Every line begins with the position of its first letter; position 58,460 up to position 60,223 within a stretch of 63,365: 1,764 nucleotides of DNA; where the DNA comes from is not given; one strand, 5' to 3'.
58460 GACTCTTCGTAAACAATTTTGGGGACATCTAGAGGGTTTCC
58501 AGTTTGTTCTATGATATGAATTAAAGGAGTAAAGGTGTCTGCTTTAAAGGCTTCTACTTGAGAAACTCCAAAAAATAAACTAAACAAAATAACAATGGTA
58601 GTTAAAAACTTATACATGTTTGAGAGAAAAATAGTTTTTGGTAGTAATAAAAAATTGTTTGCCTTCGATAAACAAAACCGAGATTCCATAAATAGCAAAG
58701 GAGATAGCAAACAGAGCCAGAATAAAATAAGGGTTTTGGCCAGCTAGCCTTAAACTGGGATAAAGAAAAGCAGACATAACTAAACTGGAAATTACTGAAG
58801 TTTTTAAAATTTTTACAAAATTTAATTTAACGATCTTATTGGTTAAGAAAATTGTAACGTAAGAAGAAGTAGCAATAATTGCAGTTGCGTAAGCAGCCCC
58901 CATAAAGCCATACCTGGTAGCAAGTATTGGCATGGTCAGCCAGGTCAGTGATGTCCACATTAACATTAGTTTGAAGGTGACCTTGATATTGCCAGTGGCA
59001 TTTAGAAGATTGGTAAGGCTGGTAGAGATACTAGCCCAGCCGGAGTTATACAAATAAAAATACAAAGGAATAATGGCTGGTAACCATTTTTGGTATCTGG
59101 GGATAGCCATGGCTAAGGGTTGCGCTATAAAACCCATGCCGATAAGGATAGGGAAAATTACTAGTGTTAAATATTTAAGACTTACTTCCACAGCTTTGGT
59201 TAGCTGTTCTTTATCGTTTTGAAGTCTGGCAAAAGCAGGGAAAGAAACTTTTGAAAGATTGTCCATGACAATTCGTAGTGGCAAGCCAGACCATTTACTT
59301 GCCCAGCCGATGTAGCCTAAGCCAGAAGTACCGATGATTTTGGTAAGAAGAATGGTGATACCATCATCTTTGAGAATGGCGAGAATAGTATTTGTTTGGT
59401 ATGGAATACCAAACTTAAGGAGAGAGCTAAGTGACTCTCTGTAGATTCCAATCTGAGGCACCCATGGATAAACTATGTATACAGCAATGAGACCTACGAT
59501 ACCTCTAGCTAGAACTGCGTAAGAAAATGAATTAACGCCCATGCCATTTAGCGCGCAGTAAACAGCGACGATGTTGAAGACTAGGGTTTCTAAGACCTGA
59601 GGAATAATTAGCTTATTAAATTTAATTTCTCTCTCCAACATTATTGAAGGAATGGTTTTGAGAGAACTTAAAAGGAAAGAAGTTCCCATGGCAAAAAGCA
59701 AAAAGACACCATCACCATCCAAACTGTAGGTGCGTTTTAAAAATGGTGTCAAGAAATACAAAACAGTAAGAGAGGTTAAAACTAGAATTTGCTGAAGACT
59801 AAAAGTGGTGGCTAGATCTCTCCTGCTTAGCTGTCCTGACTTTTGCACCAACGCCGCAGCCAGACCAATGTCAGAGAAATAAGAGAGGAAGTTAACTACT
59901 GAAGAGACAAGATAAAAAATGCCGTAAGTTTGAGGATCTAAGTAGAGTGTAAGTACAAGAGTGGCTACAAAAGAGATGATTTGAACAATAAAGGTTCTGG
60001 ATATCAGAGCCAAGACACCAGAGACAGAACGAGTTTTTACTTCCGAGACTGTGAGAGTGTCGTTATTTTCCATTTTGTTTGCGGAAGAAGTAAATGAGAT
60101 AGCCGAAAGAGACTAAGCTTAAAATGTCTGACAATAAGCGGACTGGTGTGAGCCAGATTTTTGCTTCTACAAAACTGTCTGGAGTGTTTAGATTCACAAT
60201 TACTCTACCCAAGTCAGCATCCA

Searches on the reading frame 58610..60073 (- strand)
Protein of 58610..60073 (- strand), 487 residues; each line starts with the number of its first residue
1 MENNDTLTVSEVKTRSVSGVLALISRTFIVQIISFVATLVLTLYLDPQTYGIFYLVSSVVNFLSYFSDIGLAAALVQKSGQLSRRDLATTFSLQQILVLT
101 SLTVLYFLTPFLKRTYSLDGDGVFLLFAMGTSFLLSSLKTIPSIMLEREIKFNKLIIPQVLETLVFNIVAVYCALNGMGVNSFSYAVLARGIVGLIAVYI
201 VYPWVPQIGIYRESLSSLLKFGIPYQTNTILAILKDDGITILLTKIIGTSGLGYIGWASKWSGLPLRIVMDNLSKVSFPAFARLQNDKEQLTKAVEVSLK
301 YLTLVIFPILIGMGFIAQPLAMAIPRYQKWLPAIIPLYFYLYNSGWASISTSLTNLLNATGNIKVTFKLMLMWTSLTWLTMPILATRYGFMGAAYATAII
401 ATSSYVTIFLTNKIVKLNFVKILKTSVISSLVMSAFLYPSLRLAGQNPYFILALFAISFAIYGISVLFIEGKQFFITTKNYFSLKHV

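Call 31: search_protein_families(library=pfam, proteins=[window:58610-60073:-], max_evalue=0.001)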
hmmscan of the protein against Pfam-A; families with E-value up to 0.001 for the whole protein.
window:58610-60073:- (487 aa): 2 families
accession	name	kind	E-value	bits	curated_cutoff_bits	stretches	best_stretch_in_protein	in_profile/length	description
PF13440.11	Polysacc_synt_3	-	3.1e-46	158.4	23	1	44-323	5-282/293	Polysaccharide biosynthesis protein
PF01943.22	Polysacc_synt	-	8.1e-21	75.1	28.2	1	17-285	2-274/274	Polysaccharide biosynthesis protein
